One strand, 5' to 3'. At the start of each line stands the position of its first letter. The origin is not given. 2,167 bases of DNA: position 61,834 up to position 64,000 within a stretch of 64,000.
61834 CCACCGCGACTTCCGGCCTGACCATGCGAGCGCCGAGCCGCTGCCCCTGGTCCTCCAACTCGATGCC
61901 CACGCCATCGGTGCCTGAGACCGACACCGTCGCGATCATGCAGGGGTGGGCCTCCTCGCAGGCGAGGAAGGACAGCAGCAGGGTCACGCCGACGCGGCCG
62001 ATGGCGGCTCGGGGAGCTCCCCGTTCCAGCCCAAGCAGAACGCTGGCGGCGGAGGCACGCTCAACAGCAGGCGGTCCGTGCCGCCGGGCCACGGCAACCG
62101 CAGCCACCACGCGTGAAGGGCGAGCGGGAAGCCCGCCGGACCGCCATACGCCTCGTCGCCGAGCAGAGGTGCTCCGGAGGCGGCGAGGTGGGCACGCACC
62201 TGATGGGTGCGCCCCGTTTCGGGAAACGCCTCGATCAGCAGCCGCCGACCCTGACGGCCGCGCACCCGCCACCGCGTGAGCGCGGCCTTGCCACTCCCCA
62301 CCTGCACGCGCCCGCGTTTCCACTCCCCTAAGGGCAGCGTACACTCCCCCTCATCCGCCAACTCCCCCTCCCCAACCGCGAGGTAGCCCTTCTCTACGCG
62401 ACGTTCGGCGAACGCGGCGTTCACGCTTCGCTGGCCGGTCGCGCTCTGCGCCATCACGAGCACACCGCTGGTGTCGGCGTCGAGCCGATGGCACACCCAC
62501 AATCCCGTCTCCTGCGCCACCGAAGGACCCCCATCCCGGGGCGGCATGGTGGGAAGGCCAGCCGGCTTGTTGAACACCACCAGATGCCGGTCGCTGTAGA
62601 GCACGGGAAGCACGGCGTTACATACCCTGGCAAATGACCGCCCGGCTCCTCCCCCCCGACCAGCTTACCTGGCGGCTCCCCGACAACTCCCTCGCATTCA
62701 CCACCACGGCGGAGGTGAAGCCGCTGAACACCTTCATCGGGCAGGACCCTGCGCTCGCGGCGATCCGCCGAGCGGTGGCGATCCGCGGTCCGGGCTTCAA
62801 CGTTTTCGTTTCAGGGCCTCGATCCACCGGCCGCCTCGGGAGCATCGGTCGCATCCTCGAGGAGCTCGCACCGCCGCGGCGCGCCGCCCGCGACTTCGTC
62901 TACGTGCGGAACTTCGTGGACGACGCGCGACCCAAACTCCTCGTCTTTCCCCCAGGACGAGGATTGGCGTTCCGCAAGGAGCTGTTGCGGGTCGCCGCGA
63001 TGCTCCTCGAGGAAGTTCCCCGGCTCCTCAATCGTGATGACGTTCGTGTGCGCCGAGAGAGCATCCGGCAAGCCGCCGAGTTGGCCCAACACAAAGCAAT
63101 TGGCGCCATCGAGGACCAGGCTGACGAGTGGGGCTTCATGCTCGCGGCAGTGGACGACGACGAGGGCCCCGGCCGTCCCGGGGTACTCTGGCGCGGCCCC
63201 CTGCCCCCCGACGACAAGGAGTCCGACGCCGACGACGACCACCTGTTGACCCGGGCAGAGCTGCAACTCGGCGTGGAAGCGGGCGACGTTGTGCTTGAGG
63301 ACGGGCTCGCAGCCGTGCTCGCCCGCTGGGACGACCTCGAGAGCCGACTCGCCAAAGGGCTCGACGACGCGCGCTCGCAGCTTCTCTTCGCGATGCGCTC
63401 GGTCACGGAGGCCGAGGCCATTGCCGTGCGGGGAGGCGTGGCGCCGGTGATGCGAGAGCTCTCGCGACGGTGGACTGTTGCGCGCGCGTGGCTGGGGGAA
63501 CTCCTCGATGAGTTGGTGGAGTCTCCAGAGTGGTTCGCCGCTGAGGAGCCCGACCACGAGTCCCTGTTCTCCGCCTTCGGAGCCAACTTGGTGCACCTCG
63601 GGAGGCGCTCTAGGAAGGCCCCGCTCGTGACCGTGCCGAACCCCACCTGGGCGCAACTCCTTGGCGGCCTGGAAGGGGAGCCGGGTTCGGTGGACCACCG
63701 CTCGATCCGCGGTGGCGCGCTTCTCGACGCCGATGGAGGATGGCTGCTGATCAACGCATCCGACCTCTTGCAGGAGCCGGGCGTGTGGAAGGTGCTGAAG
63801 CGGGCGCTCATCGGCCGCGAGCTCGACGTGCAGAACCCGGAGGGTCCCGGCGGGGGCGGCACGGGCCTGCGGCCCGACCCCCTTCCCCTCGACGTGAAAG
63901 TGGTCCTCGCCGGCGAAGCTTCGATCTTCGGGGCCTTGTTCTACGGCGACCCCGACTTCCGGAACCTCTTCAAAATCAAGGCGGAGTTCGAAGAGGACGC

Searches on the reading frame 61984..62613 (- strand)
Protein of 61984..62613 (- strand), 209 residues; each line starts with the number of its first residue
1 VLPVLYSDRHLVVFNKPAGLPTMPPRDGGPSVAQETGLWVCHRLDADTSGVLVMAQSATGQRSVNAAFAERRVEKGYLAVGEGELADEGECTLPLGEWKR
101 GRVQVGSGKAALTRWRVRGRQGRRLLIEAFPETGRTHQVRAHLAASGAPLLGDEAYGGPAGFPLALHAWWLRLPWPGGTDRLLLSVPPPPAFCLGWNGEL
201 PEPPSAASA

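Call 27: search_protein_families(library=pfam, proteins=[window:61984-62613:-], max_evalue=0.001)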
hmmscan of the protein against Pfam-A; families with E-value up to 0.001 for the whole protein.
window:61984-62613:- (209 aa): 1 family
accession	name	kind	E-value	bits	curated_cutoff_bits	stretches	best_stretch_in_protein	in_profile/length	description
PF00849.27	PseudoU_synth_2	-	8.3e-26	91.5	26.8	1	10-145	1-152/152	RNA pseudouridylate synthase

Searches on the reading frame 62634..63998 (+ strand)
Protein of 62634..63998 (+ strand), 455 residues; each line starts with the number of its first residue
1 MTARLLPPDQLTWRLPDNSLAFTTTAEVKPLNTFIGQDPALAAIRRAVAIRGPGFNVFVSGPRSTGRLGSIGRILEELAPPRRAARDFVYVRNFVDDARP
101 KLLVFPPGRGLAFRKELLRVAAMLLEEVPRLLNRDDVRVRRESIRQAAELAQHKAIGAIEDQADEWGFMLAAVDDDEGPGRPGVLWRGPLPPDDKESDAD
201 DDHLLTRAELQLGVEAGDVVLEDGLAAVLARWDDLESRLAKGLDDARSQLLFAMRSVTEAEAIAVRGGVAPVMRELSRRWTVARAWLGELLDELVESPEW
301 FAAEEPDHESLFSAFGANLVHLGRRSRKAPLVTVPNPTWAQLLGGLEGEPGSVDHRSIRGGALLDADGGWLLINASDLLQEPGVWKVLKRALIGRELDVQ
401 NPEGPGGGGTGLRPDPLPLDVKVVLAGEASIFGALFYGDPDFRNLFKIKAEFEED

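Call 27: search_protein_families(library=pfam, proteins=[window:62634-63998:+], max_evalue=0.001)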
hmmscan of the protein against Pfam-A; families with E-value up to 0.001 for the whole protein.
window:62634-63998:+ (455 aa): 2 families
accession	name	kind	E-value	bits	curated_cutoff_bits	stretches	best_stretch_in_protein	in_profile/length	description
PF13654.12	AAA_32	-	2.1e-29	102.7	21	1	328-453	2-133/133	LonB-like, AAA domain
PF20437.3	LonC_helical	-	9.2e-08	32.4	24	1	87-117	1-31/34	Lon-like LonC helical domain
